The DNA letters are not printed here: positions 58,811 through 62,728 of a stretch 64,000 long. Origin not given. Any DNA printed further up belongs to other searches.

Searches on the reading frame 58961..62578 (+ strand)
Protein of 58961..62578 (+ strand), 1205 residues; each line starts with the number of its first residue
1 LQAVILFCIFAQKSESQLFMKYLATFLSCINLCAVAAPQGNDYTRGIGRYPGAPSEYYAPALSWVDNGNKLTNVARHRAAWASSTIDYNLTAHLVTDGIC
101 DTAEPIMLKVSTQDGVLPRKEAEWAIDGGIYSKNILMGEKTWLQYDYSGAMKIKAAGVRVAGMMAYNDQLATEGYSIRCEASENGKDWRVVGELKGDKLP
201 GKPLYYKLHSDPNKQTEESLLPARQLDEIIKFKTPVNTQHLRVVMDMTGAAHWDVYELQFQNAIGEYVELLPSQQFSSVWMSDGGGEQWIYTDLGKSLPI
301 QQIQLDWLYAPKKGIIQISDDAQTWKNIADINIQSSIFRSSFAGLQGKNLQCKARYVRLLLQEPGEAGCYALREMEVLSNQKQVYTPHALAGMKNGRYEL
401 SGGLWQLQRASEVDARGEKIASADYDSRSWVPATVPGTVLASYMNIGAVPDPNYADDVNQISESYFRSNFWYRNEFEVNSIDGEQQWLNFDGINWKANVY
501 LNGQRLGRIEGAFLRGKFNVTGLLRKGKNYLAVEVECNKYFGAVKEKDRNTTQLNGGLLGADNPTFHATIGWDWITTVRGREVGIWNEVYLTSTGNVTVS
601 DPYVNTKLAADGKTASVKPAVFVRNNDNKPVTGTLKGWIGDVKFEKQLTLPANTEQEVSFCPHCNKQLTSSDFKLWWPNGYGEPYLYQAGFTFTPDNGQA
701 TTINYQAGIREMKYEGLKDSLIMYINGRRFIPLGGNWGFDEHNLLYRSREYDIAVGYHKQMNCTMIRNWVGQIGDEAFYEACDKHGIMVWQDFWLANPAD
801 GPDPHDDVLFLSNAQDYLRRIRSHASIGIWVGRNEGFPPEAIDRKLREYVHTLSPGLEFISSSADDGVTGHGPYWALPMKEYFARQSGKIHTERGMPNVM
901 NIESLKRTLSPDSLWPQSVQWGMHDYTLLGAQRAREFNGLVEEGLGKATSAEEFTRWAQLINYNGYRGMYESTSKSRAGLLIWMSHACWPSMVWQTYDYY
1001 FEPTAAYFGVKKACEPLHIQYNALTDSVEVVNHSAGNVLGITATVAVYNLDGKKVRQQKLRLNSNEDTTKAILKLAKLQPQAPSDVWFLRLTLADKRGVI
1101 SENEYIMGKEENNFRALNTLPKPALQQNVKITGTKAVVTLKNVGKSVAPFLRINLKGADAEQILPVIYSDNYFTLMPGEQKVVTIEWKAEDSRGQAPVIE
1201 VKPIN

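Call 21: search_protein_families(library=pfam, proteins=[window:58961-62578:+], max_evalue=0.01)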
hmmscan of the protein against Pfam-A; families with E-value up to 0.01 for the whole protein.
window:58961-62578:+ (1205 aa): 8 families
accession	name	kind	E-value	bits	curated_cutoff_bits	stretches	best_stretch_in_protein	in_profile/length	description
PF22666.2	Glyco_hydro_2_N2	-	2.5e-30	106.2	27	1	422-586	10-166/167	Glycosyl hydrolase 2 galactose-binding domain-like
PF18368.7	Ig_GlcNase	-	7.7e-25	87.5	26.3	1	1105-1205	3-104/105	Exo-beta-D-glucosaminidase Ig-fold domain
PF00754.31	F5_F8_type_C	-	1.7e-12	48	28.2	1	278-374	24-125/127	F5/8 type C domain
PF00703.27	Glyco_hydro_2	-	1.1e-11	45.9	23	1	597-710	1-109/109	Glycosyl hydrolases family 2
PF22633.2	F5_F8_type_C_2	-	9.3e-10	39.4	27.8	1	277-359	9-91/91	NedA-like, galactose-binding domain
PF17753.7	Ig_mannosidase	-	3.4e-09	36.7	22.6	1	1120-1194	1-67/81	Ig-fold domain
PF02837.24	Glyco_hydro_2_N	-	4.7e-09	36.8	28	1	459-535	56-133/169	Glycosyl hydrolases family 2, sugar binding domain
PF17786.7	Mannosidase_ig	-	0.0021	19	23.4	0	1029-1106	6-85/91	Mannosidase Ig/CBM-like domain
